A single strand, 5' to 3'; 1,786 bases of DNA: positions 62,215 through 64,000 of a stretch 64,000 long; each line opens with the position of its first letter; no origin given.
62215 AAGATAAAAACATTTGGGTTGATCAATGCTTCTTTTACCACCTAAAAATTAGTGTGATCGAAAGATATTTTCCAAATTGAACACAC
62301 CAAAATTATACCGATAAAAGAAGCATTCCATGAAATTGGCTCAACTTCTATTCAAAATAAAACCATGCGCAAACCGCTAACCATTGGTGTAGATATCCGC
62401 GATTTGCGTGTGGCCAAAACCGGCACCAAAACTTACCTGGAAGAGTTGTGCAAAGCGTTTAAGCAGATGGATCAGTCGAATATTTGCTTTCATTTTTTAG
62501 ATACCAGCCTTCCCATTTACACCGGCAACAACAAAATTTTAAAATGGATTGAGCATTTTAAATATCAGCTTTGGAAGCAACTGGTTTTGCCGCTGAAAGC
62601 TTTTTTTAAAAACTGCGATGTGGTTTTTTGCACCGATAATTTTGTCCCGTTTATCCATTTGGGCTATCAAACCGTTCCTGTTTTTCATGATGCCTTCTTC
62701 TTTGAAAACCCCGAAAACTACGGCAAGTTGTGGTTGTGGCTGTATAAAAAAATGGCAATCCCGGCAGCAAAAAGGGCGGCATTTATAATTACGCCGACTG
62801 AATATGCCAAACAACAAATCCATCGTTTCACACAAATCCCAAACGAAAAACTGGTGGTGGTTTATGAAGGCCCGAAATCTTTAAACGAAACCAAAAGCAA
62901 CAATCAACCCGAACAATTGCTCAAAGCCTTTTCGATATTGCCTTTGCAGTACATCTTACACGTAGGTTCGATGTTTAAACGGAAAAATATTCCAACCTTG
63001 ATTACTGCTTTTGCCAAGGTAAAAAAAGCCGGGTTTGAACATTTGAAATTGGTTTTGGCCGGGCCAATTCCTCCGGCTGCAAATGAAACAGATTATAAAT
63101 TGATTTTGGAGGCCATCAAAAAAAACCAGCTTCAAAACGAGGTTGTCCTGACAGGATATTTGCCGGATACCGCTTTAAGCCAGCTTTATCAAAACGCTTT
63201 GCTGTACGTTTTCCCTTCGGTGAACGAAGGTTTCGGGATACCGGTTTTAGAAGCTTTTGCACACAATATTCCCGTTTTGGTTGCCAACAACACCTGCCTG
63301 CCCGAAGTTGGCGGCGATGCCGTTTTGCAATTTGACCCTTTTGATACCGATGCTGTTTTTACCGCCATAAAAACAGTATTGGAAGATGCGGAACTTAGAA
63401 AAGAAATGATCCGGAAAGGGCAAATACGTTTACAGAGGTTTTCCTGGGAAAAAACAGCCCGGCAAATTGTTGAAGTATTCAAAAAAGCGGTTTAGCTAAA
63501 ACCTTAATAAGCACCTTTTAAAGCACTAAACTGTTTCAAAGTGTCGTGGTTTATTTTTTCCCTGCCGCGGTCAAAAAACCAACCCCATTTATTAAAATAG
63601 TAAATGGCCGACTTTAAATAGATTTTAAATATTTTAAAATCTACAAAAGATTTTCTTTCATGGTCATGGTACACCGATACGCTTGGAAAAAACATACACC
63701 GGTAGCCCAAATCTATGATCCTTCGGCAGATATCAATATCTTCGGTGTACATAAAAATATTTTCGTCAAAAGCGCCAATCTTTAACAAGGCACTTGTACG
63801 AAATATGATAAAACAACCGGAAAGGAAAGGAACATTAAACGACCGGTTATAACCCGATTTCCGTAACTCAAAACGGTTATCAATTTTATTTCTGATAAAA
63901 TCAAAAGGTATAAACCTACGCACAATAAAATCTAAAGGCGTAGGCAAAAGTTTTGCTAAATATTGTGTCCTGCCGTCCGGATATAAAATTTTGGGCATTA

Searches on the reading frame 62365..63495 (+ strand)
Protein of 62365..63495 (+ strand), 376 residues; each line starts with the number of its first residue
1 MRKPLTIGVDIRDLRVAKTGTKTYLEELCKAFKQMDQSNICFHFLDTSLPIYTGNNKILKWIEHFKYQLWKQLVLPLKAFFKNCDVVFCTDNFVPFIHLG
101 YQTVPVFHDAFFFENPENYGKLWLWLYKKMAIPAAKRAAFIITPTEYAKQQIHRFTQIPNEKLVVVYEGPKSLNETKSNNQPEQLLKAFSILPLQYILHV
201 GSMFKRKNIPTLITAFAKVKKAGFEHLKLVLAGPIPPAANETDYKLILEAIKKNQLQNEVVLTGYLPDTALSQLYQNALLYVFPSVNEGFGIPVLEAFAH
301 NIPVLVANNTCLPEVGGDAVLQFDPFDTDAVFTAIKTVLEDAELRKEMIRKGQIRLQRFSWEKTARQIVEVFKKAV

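Call 71: search_protein_families(library=pfam, proteins=[window:62365-63495:+], max_evalue=0.01)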
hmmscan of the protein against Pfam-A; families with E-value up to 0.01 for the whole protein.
window:62365-63495:+ (376 aa): 6 families
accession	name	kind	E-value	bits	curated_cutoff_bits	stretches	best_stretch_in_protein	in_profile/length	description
PF00534.26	Glycos_transf_1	-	9.8e-33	113.5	26.4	1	196-353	17-170/172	Glycosyl transferases group 1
PF13692.12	Glyco_trans_1_4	-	3.7e-23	82.8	27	1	196-341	3-142/142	Glycosyl transferases group 1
PF20706.3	GT4-conflict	-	9e-14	51.7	26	1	198-367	201-384/385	Family 4 Glycosyltransferase in conflict systems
PF13439.12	Glyco_transf_4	-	1.6e-08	35.2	28.5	1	20-169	3-165/170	Glycosyltransferase Family 4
PF13524.12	Glyco_trans_1_2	-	2.3e-06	28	25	1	254-369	27-143/144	Glycosyl transferase-like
PF19027.5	DUF5752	-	0.00069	19.5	23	1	23-68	135-180/208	Family of unknown function (DUF5752)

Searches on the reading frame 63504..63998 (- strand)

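Call 71: search_protein_families(library=pfam, proteins=[window:63504-63998:-], max_evalue=0.01)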
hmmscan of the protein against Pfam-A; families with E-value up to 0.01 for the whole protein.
window:63504-63998:- (164 aa): 3 families
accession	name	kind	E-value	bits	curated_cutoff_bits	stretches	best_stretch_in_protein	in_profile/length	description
PF13641.12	Glyco_tranf_2_3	-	5.5e-08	33.5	27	1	46-118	146-218/230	Glycosyltransferase like family 2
PF13632.12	Glyco_trans_2_3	-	2.1e-07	31.4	27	1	49-122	63-133/198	Glycosyl transferase family group 2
PF10111.15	Glyco_tranf_2_2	-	7.3e-05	22.8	27.3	1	61-130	165-234/276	Glycosyltransferase like family 2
